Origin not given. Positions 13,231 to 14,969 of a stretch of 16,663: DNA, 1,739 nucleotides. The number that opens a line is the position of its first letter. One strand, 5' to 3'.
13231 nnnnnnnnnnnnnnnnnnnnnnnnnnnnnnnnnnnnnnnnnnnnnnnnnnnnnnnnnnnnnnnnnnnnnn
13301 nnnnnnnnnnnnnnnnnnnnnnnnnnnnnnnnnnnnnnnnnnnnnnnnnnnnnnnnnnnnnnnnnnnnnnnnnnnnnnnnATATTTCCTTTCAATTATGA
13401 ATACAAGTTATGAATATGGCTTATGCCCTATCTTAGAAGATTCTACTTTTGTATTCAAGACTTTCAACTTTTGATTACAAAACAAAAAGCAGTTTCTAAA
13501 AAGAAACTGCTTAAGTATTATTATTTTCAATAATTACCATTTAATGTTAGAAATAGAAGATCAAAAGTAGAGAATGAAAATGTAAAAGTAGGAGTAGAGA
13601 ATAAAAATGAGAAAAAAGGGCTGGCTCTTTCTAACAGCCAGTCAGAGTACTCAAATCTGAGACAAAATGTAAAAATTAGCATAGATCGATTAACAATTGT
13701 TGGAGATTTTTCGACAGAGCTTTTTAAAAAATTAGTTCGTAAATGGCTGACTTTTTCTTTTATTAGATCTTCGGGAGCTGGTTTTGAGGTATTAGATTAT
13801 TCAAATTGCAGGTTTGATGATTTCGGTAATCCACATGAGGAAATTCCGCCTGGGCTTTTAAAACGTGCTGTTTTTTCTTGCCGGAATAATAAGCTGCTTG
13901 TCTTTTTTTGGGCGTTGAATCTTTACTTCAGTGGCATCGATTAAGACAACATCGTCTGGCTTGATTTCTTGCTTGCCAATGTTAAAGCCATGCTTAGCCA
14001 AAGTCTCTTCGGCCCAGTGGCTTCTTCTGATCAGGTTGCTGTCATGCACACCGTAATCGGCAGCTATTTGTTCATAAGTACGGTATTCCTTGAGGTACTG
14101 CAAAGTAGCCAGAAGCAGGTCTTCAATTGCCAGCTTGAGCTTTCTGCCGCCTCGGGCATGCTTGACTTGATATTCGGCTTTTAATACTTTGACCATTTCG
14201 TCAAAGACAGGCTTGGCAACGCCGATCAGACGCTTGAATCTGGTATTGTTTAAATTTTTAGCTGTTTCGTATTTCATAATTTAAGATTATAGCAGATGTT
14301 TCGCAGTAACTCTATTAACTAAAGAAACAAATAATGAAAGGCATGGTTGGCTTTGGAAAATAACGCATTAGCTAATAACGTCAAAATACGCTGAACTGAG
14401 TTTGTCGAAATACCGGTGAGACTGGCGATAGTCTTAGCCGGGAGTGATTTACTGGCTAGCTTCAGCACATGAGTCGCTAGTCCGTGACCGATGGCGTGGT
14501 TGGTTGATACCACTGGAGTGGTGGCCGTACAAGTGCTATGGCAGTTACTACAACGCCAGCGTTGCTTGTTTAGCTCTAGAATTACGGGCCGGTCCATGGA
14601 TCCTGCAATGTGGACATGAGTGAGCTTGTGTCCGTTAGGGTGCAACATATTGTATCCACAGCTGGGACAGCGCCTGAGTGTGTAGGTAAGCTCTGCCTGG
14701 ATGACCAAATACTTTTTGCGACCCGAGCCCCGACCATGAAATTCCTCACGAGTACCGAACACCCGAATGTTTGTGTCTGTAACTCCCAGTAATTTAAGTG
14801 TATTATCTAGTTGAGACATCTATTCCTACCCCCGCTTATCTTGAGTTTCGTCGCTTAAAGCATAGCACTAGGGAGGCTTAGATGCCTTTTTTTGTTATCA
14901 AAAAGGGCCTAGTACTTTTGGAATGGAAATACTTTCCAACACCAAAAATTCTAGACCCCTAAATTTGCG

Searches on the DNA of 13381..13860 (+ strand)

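Call 33: search_dna_similar(query=window:13381-13860:+, collection=plasmids, mode=distant, max_rows=30)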
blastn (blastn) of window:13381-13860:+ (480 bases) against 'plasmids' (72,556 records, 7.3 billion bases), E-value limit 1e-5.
Records with a match: 6; places in all: 8; records where one place covers at least 80% of the query: 0.
Best place of each record, by identity: >=99% 1; 90-95% 2; 80-90% 1; 60-80% 2.
By first word of the organism name: Lactobacillus 6.
By predicted mobility (MOB-suite, as given by PLSDB): non-mobilizable 4; conjugative 2.
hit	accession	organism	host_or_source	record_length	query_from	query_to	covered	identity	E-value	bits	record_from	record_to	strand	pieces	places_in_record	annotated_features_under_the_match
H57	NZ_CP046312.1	Lactobacillus crispatus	Homo sapiens,mid-vaginal ...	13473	1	89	19%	100.0%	6e-37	161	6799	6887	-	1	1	none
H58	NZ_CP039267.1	Lactobacillus crispatus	Gallus gallus,whole organism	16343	5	102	20%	83.0%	3e-16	94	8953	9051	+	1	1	none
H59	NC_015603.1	Lactobacillus kefiranofaciens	-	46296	5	100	20%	78.4%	2e-11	78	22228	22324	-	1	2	none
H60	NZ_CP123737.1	Lactobacillus kefiranofaciens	Tibetan kefir grain,mixed culture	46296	5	100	20%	78.4%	2e-11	78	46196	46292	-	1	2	none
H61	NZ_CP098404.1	Lactobacillus kefiranofaciens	kefir milk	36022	81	146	14%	90.9%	3e-16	93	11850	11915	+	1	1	none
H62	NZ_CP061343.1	Lactobacillus kefiranofaciens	cell culture,Kefir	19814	81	146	14%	90.9%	3e-16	93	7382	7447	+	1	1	none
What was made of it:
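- Tried and rejected: PLSDB has no close relative of the 5' piece (call 33).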

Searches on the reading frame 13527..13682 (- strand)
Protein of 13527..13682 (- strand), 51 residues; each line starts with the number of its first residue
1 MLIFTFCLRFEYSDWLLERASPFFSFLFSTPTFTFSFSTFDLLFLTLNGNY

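Call 73: find_encoding_contigs(protein=window:13527-13682:-, flank=8000, max_places=8)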
Protein window:13527-13682:- (51 aa): 1 contig read that carries it; 1 place shown.
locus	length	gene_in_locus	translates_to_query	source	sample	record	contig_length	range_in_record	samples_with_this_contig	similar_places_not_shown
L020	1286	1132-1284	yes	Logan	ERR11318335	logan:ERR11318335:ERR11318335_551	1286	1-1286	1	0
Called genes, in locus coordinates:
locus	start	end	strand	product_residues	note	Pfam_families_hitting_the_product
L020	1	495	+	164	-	?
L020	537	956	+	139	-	PF13613:HTH_Tnp_4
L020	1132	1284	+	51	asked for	?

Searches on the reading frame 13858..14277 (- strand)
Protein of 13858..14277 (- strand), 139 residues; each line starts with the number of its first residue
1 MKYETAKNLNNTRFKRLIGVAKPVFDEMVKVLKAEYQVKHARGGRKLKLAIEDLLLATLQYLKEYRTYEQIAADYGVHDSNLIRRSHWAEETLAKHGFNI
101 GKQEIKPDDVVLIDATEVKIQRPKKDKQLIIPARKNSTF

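Call 37: search_protein_families(library=pfam, proteins=[window:13858-14277:-], max_evalue=0.01)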
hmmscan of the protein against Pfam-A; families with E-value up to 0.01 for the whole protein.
window:13858-14277:- (139 aa): 1 family
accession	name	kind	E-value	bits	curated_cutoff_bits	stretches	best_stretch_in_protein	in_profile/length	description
PF13613.12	HTH_Tnp_4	-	2.9e-14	52.8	27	1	48-97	2-51/53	Helix-turn-helix of DDE superfamily endonuclease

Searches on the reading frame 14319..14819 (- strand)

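Call 37: search_protein_families(library=pfam, proteins=[window:14319-14819:-], max_evalue=0.01)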
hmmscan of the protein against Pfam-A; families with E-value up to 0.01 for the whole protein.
window:14319-14819:- (166 aa): 3 families
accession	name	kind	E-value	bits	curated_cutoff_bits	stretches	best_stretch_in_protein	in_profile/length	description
PF14690.11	Zn_ribbon_ISL3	-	8.9e-09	36.1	25.5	1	49-93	3-47/47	zinc-finger of transposase IS204/IS1001/IS1096/IS1165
PF13542.12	HTH_Tnp_ISL3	-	0.00031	20.6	27.4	1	115-147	17-48/51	Helix-turn-helix domain of transposase family ISL3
PF07282.18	Cas12f1-like_TNB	-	0.0025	18.4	26.3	1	38-97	18-50/60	Cas12f1-like, TNB domain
